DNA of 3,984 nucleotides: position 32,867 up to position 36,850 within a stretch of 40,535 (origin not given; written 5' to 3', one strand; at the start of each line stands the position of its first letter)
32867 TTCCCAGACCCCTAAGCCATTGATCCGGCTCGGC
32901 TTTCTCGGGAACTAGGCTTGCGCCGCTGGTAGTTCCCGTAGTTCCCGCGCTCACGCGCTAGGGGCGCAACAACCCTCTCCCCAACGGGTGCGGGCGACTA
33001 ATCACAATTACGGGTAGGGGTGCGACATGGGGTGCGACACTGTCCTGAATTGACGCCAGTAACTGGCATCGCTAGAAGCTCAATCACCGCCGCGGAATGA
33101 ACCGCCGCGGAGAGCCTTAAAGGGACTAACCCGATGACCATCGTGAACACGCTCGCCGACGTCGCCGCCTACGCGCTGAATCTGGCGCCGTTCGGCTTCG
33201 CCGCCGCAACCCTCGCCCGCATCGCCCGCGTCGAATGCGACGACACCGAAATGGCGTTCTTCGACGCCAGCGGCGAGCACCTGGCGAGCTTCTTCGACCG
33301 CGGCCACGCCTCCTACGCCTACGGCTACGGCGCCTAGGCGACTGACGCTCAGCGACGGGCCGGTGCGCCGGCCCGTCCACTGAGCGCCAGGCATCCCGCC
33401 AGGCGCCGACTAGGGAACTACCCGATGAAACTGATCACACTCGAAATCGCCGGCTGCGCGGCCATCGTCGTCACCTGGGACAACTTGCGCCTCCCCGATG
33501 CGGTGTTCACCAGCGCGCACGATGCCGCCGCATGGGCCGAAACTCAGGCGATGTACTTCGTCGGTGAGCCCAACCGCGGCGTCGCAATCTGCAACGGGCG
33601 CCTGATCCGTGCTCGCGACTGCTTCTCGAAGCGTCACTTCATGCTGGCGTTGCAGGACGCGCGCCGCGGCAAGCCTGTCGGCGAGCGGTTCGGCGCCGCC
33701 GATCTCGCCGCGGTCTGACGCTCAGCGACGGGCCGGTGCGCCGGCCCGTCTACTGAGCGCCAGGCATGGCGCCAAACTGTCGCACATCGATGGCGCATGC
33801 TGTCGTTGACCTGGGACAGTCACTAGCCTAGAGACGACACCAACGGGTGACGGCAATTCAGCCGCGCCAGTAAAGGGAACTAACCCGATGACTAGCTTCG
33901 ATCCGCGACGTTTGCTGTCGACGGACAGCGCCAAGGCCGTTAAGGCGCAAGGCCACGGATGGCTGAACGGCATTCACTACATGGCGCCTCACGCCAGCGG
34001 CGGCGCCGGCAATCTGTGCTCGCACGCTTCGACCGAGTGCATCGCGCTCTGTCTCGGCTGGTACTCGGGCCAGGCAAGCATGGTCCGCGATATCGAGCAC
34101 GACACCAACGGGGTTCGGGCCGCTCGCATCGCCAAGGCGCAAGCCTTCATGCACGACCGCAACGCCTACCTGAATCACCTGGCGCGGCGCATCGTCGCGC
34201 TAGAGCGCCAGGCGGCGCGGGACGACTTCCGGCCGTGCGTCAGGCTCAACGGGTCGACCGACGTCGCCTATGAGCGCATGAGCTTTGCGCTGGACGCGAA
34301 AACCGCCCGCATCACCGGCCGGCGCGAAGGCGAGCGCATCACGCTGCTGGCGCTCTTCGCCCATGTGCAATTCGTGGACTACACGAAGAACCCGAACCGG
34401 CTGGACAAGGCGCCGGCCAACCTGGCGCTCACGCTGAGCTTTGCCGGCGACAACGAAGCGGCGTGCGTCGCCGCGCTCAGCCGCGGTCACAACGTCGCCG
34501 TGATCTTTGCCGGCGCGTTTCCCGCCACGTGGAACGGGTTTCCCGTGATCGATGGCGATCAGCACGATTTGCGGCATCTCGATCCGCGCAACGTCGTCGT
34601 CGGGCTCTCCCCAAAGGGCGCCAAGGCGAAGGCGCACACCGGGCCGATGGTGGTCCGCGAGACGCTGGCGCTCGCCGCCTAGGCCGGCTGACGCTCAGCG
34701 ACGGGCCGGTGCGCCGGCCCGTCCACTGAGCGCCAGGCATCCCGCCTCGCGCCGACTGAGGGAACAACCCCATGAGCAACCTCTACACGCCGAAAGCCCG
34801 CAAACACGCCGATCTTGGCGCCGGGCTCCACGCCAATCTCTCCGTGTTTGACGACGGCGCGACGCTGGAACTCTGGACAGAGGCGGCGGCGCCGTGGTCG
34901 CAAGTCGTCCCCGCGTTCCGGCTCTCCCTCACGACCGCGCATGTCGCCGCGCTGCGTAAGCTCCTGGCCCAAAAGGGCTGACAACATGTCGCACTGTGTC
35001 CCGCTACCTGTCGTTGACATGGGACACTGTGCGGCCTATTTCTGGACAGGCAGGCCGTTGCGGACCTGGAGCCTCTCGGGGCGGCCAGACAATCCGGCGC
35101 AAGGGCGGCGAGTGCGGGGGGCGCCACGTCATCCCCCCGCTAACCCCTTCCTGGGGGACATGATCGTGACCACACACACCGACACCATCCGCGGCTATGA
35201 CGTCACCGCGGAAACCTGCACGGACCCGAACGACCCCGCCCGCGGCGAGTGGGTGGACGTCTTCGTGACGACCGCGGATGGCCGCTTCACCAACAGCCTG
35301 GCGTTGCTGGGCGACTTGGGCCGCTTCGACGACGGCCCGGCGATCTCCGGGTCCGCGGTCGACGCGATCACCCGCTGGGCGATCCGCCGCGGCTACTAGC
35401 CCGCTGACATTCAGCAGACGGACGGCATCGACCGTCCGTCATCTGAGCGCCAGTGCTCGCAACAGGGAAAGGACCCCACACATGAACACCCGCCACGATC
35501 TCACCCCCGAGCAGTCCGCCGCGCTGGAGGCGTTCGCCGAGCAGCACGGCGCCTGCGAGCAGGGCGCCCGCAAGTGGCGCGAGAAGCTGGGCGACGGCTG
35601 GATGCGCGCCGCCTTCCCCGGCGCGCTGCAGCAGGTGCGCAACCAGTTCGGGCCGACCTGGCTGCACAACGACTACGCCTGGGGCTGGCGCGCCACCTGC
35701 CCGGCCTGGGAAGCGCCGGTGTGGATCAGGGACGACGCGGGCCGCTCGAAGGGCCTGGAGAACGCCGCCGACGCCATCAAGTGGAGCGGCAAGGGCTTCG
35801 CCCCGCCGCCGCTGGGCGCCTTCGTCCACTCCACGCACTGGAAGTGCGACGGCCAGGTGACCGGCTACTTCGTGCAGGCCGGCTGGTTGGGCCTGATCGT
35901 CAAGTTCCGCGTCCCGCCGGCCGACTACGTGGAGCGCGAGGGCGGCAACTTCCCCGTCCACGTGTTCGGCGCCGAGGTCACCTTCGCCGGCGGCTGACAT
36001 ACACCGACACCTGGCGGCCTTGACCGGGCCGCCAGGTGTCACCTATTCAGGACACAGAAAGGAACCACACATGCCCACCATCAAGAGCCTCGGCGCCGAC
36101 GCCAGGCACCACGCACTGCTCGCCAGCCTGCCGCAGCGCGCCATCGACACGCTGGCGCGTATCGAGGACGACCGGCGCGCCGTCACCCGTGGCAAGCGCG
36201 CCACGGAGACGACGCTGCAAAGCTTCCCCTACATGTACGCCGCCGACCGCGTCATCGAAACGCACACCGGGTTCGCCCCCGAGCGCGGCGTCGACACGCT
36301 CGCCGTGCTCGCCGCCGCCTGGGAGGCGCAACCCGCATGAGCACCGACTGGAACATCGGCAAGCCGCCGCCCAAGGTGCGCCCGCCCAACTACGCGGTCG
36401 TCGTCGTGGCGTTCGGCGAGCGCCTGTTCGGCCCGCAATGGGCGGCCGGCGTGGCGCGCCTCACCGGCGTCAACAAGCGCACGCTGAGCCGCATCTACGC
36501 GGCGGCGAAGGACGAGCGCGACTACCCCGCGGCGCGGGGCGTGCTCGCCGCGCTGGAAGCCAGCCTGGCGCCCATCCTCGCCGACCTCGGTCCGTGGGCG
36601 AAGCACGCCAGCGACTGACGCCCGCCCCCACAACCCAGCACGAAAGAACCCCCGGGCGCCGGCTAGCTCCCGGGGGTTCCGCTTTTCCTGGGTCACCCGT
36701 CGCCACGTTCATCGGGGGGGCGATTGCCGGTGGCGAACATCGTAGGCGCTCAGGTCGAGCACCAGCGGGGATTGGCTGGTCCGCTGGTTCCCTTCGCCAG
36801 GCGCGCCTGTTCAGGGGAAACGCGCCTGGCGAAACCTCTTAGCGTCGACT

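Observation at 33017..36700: Rightward small-gene module punctuated by a conserved, co-varying hairpin element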

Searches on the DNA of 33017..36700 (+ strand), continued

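Call 79: search_with_rna_model(model_id=R1, sources=[L005, L006, L007, L008, L009, L010, L011, L012, L013, L014, L015, L016, L017, L018, L019, L020, L021, L022, L023, L024, L025, L026, L027, L028, L029, L030, L031, L032, L033, L034, L035, L036, L037, L038, L039, L040, L041, L042, L043, L044, L045, L046, L047, L048, L049, L050, L051, L052, L053, L054, L055, L056, L057, L058, L059, L060, L061, L062, L063, L064, L065, L066, L067, L068, L069, L070, L071, L072, L073, L074, L075, L076, L077, L078, L079, L080, L081, L082, L083, L084, L085, L086, L087, L088, L089, L090, L091, L092, L093, L094, L095, L096, L097, L098, L099, L100, L101, L102, L103, L104], max_evalue=0.1)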
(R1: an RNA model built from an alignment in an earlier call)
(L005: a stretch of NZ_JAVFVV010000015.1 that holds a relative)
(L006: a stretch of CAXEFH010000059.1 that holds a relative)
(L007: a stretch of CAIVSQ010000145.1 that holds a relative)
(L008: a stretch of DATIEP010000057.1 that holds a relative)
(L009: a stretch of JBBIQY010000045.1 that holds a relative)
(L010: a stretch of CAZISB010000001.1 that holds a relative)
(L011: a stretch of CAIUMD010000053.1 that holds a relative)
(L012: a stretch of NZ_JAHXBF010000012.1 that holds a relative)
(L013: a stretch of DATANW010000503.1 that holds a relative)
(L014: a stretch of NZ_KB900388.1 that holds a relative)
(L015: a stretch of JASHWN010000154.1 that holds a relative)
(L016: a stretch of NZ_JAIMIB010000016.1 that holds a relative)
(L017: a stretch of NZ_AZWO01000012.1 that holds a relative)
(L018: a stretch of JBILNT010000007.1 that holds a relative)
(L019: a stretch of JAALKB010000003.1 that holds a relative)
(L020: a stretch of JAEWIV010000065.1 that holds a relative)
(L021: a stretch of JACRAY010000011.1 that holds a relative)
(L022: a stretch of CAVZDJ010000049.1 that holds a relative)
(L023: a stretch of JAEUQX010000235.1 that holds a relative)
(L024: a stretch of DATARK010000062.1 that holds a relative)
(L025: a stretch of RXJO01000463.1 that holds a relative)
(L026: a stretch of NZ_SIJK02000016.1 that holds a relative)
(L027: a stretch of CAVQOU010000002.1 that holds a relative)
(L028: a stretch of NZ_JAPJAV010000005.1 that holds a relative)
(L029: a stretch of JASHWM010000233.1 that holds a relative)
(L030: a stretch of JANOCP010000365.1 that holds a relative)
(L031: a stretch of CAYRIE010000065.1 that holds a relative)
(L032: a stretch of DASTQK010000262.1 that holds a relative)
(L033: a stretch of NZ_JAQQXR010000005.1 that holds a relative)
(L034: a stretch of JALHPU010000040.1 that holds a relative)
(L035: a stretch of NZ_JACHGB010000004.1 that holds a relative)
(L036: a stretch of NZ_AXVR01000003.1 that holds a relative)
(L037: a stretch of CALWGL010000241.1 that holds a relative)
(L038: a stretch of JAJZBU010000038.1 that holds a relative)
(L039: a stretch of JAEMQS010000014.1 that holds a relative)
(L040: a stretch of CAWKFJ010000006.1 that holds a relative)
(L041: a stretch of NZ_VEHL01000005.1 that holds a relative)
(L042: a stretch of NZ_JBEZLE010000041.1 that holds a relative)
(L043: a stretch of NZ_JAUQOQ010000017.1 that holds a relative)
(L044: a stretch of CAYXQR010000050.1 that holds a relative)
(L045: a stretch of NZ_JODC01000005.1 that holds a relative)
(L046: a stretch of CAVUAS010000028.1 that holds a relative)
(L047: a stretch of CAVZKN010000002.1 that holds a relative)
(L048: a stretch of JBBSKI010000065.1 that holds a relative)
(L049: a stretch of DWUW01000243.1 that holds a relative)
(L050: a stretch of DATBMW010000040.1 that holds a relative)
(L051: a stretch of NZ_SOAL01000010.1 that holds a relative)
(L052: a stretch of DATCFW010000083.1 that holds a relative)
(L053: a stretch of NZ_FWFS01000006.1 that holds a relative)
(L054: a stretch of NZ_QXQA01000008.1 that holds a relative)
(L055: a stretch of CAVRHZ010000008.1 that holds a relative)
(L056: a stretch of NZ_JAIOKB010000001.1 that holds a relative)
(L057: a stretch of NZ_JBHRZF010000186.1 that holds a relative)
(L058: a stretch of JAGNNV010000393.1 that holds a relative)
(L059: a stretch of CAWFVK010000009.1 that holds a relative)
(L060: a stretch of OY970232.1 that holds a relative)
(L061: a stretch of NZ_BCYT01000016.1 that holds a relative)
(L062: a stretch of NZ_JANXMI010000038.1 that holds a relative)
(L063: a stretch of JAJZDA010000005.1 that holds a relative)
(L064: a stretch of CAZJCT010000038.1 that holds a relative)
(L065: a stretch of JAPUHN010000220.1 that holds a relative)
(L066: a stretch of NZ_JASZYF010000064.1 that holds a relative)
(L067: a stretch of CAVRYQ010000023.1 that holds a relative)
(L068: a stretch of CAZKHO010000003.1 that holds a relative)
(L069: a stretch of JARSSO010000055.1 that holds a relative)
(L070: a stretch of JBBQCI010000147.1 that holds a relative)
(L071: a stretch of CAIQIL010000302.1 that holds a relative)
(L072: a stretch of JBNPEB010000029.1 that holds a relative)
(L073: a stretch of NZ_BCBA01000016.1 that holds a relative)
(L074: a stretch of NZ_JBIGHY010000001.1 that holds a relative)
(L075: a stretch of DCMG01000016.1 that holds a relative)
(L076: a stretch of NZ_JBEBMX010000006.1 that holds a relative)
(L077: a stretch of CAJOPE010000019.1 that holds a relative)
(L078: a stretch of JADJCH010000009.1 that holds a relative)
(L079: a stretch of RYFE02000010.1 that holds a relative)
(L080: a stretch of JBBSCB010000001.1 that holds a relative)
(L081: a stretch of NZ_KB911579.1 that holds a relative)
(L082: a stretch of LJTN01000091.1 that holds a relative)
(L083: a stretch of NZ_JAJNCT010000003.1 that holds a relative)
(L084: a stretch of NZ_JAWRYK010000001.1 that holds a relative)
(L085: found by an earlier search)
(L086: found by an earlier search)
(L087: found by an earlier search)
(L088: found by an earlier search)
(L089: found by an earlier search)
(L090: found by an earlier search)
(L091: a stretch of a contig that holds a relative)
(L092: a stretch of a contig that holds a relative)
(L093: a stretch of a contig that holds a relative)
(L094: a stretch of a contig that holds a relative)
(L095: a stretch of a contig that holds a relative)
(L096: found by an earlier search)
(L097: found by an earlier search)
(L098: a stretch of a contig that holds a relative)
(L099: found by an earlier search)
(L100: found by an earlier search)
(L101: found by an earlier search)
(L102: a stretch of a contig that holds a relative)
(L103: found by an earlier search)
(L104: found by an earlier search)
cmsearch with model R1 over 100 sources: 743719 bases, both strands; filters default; matches with E-value up to 0.1: 45.
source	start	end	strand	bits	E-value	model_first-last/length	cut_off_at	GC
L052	284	358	+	38.3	3.9e-06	1-62/62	no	0.77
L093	7628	7689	+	32.8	8.7e-05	1-62/62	no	0.73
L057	2173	2231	-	30.4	0.00034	1-62/62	no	0.69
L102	3781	3842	-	29.7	0.00051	1-62/62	no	0.71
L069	1054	1117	-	29.5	0.00055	1-62/62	no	0.69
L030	6718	6779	-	28.4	0.001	1-62/62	no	0.68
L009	7348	7406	-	28.3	0.0011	1-62/62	no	0.66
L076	4699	4763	+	28.3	0.0011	1-62/62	no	0.62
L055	40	108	-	27.3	0.0019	1-62/62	no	0.65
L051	3593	3662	+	27.2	0.002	1-62/62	no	0.69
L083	591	660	-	27.2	0.002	1-62/62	no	0.69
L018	6578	6645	+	27.2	0.002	1-62/62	no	0.71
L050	3265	3329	-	27.2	0.002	1-62/62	no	0.46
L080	6852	6908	-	26.9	0.0024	1-62/62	no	0.67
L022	3068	3124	+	26.8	0.0026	1-62/62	no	0.58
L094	2499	2566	-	26.7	0.0026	1-62/62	no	0.68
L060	3464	3528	+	26.7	0.0027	1-62/62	no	0.74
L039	3458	3519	+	26.3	0.0033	1-62/62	no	0.74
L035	4862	4920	-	26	0.004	1-62/62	no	0.76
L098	7681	7760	-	25.8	0.0044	1-62/62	no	0.69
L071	1773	1831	+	25.7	0.0048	1-62/62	no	0.75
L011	2483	2544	-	25.6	0.0049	1-62/62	no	0.73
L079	3320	3378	+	25.5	0.0054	1-62/62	no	0.68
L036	1163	1223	+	25.4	0.0057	1-62/62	no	0.66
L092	390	448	+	25.2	0.0063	1-62/62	no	0.71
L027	757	821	+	24.7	0.0081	1-62/62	no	0.74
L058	581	645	+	24.5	0.0093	1-62/62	no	0.68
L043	7068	7144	-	24.5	0.0094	1-62/62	no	0.69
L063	7418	7497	+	24.1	0.012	1-62/62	no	0.74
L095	7337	7404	-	23.9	0.013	1-62/62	no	0.75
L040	1171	1226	-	23.9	0.013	1-62/62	no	0.7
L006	4660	4729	-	23.5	0.017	1-62/62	no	0.57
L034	5424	5482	-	23.2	0.019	1-62/62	no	0.73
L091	954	1024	-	23.1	0.02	1-62/62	no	0.73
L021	2089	2166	-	22.9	0.023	1-62/62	no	0.68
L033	3295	3365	-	22.6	0.028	1-62/62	no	0.73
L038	5550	5628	+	22.5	0.028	1-62/62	no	0.61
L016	3234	3296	+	22.4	0.031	1-62/62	no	0.65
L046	1235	1310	-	22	0.038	1-62/62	no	0.75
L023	7287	7363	+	21.4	0.053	1-62/62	no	0.64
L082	6663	6716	+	21.1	0.061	1-62/62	no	0.7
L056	4317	4371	-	21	0.065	1-62/62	no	0.71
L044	3952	4024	+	20.8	0.073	1-62/62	no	0.63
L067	5043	5119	+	20.6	0.083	1-62/62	no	0.56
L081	5757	5817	+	20.5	0.09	1-62/62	no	0.64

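Call 85: search_dna_similar(query=window:33338-33400:+, collection=plasmids, mode=distant, max_evalue=1, max_rows=12)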
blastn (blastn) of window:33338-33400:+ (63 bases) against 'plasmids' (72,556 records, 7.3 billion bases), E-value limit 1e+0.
Records with a match: 3; places in all: 3; records where one place covers at least 80% of the query: 0.
Best place of each record, by identity: 95-99% 1; 80-90% 2.
By first word of the organism name: Azospirillum 2; Ensifer 1.
By predicted mobility (MOB-suite, as given by PLSDB): non-mobilizable 2; conjugative 1.
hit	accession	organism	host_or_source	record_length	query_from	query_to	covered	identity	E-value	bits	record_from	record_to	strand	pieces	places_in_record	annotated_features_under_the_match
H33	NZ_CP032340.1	Azospirillum brasilense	soil sample,Agricultural field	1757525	11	41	49%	87.1%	4e-1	39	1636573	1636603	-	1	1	none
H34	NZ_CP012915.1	Azospirillum brasilense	Digitaria eriantha,microbe,root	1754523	11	41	49%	87.1%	4e-1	39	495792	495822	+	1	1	none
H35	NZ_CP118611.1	Ensifer adhaerens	Pure isolate,Rhizosphere of Cyperus ...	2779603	12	36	40%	96.2%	4e-1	40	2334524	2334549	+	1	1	none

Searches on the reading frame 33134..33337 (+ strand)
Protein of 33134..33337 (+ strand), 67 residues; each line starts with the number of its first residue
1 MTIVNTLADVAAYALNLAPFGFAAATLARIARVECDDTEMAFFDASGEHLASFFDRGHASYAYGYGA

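Call 10: search_protein_families(library=pfam, proteins=[window:33134-33337:+], max_evalue=0.01)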
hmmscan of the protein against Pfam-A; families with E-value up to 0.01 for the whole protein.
window:33134-33337:+ (67 aa): 0 families

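Call 11: search_protein_families(library=phrogs, proteins=[window:33134-33337:+], max_evalue=0.01)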
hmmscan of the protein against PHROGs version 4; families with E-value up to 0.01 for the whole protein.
window:33134-33337:+ (67 aa): 0 families

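Call 80: search_protein_families(library=ncbifam, proteins=[window:33134-33337:+], max_evalue=0.01)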
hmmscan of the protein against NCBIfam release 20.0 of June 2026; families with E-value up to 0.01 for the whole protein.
window:33134-33337:+ (67 aa): 0 families
